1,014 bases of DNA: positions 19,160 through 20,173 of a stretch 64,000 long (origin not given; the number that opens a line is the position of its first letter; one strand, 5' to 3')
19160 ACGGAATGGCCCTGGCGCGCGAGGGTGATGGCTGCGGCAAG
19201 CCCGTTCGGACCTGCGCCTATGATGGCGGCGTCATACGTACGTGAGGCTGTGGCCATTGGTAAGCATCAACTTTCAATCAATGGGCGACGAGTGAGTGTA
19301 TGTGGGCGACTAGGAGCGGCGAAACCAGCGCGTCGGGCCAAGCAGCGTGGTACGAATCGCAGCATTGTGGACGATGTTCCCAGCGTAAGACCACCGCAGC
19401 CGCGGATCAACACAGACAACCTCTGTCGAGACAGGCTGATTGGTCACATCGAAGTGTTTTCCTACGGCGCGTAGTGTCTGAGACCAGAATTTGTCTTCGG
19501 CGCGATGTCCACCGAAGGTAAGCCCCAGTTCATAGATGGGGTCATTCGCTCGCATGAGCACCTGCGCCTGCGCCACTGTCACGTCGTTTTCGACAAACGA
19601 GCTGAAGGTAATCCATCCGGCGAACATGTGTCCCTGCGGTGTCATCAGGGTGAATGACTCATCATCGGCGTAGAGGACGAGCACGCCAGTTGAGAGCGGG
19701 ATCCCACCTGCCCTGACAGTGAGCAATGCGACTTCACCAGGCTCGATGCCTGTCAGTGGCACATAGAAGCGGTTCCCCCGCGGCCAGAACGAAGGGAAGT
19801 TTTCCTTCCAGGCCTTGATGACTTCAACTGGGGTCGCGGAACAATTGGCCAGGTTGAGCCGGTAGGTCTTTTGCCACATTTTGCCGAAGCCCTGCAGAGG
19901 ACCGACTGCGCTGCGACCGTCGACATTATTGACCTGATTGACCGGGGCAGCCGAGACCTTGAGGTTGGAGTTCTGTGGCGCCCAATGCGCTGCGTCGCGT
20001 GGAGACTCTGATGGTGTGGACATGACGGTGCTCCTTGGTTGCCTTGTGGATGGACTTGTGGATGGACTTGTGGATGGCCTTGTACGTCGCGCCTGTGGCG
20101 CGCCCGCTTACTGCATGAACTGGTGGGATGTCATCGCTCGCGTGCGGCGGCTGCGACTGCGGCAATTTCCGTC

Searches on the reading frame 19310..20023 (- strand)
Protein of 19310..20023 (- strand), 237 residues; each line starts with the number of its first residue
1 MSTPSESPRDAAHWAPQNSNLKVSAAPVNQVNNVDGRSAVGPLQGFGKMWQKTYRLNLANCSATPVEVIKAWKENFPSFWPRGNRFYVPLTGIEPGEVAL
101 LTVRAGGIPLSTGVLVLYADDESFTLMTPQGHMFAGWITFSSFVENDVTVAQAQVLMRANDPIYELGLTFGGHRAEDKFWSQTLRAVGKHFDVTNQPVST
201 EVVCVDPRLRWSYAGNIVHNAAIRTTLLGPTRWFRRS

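Call 40: find_homologous_proteins(query=window:19310-20023:-)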
Query window:19310-20023:- (237 aa): 7402 proteins with E <= 0.001 among 7780 candidates; the best 120 are listed.
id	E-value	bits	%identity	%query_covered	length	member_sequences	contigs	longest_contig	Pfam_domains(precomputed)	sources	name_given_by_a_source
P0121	5.6e-156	536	97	100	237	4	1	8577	-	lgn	-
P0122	4.0e-155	533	96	100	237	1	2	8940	-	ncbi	-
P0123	3.8e-152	523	94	100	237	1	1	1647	-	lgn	-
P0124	7.0e-136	470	86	97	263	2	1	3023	-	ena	-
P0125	5.9e-133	460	83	98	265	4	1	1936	-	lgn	-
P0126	7.3e-133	460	83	100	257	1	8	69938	-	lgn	-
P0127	1.2e-132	459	83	100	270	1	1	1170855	-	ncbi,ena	-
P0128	1.9e-132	458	82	99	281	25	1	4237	-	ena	-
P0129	2.6e-132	458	85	97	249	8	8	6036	-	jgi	jgi:hypothetical protein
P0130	5.0e-131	454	83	98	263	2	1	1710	-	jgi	jgi:hypothetical protein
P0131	3.2e-130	451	84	97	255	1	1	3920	-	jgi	jgi:hypothetical protein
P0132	3.0e-129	448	80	100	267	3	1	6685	-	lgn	-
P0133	5.1e-129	447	82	97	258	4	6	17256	-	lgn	-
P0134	5.9e-129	447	81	98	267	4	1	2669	-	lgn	-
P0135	1.2e-128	446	80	99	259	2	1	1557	-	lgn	-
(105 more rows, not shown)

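Call 41: find_encoding_contigs(protein=P0121, flank=1500, max_places=4)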
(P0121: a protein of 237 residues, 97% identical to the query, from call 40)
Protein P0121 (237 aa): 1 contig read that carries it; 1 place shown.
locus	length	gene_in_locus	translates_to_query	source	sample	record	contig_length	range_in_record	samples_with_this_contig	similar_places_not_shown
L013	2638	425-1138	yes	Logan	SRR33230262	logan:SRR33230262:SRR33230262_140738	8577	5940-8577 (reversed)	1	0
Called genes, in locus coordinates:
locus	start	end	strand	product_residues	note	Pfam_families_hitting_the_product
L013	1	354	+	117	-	?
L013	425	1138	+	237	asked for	-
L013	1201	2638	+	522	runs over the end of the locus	PF01266:DAO, PF03486:HI0933_like (faint), PF07992:Pyr_redox_2 (faint), PF12831:FAD_oxidored (weak), PF13450:NAD_binding_8, PF01593:Amino_oxidase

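Call 42: find_encoding_contigs(protein=P0122, flank=1500, max_places=4)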
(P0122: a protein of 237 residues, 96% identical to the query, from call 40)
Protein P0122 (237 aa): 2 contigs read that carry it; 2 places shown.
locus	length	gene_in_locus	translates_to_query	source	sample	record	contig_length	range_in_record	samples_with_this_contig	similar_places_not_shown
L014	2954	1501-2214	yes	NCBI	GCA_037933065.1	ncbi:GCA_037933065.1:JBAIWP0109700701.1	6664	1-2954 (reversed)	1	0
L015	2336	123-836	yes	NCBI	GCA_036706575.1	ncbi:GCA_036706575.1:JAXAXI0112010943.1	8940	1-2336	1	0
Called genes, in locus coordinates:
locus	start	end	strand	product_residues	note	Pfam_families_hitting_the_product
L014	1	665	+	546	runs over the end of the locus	PF01590:GAF (weak), PF13492:GAF_3 (weak), PF13185:GAF_2 (weak), PF07228:SpoIIE, PF13581:HATPase_c_2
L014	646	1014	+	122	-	PF01740:STAS, PF13466:STAS_2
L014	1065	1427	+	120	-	PF01740:STAS, PF13466:STAS_2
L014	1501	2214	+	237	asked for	-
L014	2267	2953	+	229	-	?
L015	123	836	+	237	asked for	-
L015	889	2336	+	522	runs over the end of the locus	PF01266:DAO, PF01946:Thi4 (weak), PF03486:HI0933_like (faint), PF07992:Pyr_redox_2 (faint), PF12831:FAD_oxidored (weak), PF13450:NAD_binding_8, PF01593:Amino_oxidase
